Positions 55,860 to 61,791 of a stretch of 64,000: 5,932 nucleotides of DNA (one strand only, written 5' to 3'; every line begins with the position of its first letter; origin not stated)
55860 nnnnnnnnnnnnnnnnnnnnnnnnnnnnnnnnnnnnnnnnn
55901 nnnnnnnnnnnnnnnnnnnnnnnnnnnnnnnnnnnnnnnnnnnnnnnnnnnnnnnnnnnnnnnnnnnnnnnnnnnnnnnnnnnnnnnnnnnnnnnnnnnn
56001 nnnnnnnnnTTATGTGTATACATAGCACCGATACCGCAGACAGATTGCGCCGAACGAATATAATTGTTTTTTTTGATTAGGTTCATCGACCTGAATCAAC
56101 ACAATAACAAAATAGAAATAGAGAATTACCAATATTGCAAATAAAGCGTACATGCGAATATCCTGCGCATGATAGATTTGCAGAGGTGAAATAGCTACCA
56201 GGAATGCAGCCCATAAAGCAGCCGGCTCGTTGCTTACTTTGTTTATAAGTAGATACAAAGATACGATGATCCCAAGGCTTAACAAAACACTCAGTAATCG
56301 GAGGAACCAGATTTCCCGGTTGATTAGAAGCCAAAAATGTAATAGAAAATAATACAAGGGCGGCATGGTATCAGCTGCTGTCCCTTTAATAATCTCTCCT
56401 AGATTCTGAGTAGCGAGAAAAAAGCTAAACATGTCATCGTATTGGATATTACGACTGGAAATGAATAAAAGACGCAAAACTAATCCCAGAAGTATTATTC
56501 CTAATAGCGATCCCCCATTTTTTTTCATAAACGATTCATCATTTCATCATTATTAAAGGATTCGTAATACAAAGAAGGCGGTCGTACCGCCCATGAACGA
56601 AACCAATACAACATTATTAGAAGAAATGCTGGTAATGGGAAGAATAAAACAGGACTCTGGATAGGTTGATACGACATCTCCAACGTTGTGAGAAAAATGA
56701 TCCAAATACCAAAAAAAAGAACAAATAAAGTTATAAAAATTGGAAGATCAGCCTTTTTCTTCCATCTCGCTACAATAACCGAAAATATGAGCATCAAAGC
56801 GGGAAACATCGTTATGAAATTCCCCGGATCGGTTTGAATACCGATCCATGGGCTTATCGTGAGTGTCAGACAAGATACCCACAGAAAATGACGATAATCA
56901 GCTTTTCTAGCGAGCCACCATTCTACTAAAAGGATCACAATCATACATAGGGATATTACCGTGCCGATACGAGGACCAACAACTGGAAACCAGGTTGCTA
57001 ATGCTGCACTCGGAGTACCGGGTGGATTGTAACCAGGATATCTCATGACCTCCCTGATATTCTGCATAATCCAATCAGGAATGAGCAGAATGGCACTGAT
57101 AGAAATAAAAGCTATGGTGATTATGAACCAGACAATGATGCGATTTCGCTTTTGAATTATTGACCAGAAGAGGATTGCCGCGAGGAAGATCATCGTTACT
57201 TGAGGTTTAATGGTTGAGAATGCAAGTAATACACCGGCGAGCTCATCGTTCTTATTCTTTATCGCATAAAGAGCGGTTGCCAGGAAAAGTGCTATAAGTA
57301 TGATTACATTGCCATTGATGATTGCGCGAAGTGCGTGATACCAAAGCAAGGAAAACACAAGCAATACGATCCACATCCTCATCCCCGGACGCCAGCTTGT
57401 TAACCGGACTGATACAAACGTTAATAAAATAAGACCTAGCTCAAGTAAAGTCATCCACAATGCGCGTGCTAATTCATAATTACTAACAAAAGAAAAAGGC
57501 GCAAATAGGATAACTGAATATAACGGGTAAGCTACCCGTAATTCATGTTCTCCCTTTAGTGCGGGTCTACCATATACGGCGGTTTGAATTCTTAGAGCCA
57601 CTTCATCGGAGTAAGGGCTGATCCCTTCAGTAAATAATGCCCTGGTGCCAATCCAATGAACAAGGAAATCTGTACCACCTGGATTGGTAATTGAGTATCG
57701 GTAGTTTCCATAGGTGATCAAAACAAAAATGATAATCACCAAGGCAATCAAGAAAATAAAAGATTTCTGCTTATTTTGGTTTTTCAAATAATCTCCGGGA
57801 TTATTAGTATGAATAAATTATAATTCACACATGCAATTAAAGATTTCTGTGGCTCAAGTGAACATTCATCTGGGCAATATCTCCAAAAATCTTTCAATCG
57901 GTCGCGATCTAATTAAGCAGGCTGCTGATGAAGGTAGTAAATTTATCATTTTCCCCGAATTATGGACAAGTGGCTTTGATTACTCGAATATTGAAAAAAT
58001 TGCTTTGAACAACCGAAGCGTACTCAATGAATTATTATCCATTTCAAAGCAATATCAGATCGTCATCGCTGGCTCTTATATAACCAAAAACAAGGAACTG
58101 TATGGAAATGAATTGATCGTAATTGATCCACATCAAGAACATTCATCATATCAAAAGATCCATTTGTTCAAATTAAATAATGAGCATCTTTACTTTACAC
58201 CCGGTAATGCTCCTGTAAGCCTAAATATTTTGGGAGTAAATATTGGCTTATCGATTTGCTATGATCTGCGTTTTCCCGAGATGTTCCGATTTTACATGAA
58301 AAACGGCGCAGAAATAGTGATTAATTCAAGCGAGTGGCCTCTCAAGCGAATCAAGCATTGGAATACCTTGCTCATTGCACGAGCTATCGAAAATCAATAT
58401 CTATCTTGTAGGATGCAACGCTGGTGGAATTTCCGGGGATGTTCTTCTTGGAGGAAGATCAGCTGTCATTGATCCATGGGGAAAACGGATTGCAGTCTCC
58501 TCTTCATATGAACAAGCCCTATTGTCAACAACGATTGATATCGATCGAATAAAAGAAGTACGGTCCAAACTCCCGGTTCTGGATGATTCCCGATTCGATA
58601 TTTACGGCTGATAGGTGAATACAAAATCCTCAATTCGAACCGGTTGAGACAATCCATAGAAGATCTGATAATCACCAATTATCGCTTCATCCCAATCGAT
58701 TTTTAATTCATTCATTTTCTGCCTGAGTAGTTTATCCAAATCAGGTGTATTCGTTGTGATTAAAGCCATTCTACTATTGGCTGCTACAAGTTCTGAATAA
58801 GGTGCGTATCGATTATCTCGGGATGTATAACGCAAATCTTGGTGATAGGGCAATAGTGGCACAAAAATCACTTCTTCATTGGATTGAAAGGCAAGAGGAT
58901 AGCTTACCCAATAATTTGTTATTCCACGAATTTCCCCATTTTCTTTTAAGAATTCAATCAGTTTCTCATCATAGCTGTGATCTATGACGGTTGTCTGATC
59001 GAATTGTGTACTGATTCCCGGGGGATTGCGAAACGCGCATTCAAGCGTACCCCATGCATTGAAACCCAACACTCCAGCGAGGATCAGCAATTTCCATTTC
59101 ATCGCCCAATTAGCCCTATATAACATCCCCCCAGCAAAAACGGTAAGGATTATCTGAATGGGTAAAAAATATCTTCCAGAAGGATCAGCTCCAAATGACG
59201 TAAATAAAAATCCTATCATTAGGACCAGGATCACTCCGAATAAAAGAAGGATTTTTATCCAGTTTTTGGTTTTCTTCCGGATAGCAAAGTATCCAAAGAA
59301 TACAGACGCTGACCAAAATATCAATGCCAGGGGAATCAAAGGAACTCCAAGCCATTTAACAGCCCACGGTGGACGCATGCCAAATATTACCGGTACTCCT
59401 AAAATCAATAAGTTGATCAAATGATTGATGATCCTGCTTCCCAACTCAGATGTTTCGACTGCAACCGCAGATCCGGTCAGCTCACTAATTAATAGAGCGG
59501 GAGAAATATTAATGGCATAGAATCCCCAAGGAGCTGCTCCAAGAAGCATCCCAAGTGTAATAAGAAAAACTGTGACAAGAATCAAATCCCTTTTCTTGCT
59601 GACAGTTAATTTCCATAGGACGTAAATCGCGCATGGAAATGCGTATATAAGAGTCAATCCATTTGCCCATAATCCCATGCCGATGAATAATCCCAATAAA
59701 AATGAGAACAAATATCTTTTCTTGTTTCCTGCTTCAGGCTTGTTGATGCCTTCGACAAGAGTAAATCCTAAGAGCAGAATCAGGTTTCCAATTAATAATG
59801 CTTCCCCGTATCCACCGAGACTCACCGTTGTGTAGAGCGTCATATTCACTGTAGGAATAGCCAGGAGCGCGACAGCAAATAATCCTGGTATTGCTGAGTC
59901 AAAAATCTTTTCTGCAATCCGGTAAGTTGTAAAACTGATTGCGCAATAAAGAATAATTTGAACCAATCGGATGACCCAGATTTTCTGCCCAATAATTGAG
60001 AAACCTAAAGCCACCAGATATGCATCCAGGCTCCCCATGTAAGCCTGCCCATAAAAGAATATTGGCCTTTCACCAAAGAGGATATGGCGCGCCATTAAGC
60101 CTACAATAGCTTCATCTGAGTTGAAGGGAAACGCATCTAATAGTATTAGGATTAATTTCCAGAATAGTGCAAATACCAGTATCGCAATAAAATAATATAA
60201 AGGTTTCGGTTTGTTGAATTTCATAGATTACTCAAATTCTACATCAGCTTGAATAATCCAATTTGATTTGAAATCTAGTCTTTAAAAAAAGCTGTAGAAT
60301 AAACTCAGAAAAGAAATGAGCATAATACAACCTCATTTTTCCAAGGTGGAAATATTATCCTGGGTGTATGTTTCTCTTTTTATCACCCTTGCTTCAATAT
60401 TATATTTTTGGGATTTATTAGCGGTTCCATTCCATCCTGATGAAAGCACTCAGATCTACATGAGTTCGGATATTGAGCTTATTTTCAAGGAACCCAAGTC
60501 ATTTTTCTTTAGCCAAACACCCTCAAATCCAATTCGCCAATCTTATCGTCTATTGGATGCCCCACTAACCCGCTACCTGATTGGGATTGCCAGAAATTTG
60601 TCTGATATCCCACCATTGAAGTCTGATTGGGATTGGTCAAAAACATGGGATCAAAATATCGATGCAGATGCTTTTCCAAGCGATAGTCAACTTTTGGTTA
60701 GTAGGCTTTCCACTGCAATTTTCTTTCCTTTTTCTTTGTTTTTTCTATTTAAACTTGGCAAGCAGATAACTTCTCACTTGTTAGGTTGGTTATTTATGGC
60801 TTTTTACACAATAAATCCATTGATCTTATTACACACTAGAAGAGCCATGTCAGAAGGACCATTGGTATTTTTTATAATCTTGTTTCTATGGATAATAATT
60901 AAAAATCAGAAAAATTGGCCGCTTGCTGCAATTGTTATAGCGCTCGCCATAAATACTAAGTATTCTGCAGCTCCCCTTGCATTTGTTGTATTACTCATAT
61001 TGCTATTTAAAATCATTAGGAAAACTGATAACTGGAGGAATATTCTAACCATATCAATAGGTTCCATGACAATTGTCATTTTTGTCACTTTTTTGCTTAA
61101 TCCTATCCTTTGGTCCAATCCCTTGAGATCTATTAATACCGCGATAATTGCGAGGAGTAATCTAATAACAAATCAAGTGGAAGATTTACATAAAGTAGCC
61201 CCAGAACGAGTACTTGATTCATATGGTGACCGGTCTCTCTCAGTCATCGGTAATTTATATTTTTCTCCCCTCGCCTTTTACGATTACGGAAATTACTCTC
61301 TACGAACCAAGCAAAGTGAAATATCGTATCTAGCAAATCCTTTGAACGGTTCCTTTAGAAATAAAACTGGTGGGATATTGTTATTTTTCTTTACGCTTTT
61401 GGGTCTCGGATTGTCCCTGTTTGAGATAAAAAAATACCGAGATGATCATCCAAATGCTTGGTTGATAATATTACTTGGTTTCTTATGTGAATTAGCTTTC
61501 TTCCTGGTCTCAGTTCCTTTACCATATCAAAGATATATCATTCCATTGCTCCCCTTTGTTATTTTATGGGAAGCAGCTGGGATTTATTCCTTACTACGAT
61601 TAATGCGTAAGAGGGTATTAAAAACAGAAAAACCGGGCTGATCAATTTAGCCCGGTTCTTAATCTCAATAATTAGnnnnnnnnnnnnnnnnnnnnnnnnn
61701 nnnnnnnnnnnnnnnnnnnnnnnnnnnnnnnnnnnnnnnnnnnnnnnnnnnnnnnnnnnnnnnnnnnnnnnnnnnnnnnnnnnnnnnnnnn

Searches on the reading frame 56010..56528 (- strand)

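Call 49: search_protein_families(library=pfam, proteins=[window:56010-56528:-], max_evalue=0.00001)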
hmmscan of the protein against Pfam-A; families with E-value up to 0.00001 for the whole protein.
window:56010-56528:- (172 aa): 1 family
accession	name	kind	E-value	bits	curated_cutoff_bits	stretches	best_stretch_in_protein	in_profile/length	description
PF13231.12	PMT_2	-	6.3e-07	30.2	26.1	1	56-161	3-106/160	Dolichyl-phosphate-mannose-protein mannosyltransferase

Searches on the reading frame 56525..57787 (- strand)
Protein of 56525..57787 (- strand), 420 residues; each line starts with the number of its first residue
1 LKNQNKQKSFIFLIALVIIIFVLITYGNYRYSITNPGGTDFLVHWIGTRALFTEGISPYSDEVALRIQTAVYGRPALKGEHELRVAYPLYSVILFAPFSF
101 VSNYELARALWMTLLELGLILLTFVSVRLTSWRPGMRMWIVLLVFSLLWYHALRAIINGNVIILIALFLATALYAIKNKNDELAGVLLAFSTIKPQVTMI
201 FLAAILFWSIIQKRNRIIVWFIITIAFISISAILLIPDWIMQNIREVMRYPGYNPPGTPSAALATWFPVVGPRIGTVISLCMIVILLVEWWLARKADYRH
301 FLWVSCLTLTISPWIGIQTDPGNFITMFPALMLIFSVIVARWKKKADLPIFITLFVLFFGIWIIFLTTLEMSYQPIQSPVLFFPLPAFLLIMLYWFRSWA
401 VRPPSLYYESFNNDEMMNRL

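Call 48: search_protein_families(library=pfam, proteins=[window:56525-57787:-], max_evalue=0.00001)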
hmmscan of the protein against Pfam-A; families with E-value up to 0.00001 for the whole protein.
window:56525-57787:- (420 aa): 1 family
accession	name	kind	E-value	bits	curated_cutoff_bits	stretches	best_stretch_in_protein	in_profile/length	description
PF09594.16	GT87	-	4.2e-14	53.3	25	1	87-313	3-237/237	Glycosyltransferase family 87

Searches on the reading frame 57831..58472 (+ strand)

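Call 49: search_protein_families(library=pfam, proteins=[window:57831-58472:+], max_evalue=0.00001)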
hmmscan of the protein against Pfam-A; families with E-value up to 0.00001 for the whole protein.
window:57831-58472:+ (213 aa): 1 family
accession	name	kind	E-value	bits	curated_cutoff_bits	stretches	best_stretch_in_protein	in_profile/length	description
PF00795.27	CN_hydrolase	-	5.6e-33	114.8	23.2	1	4-197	1-207/256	Carbon-nitrogen hydrolase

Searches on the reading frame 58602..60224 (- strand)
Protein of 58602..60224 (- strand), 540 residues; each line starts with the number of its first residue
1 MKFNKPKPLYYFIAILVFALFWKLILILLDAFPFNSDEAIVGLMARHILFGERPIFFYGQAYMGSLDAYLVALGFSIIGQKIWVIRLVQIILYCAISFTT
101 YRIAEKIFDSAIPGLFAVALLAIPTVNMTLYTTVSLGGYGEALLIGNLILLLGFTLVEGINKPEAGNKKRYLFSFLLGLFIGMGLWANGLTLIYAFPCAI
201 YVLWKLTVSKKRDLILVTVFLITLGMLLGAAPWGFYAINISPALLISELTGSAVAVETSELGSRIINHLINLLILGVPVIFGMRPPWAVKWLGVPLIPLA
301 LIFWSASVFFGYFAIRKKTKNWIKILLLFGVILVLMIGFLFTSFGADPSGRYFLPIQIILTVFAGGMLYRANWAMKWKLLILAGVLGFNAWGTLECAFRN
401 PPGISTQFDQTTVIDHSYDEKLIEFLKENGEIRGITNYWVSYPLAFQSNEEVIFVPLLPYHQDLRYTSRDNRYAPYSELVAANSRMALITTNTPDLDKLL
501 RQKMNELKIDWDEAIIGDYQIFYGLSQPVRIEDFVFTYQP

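Call 48: search_protein_families(library=pfam, proteins=[window:58602-60224:-], max_evalue=0.00001)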
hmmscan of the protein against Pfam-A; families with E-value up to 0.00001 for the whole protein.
window:58602-60224:- (540 aa): 1 family
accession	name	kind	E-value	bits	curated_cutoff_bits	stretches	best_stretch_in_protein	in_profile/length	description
PF13231.12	PMT_2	-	1.1e-08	35.9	26.1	1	68-222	7-152/160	Dolichyl-phosphate-mannose-protein mannosyltransferase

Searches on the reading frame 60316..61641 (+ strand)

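Call 48: search_protein_families(library=pfam, proteins=[window:60316-61641:+], max_evalue=0.00001)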
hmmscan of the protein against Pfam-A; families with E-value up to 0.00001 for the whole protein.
window:60316-61641:+ (441 aa): 2 families
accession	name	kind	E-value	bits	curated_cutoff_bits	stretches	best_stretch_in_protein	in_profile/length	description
PF13231.12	PMT_2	-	1.5e-06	28.9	26.1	1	128-257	23-155/160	Dolichyl-phosphate-mannose-protein mannosyltransferase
PF02366.24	PMT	-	8.5e-06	25.9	22.7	1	110-259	67-225/245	Dolichyl-phosphate-mannose-protein mannosyltransferase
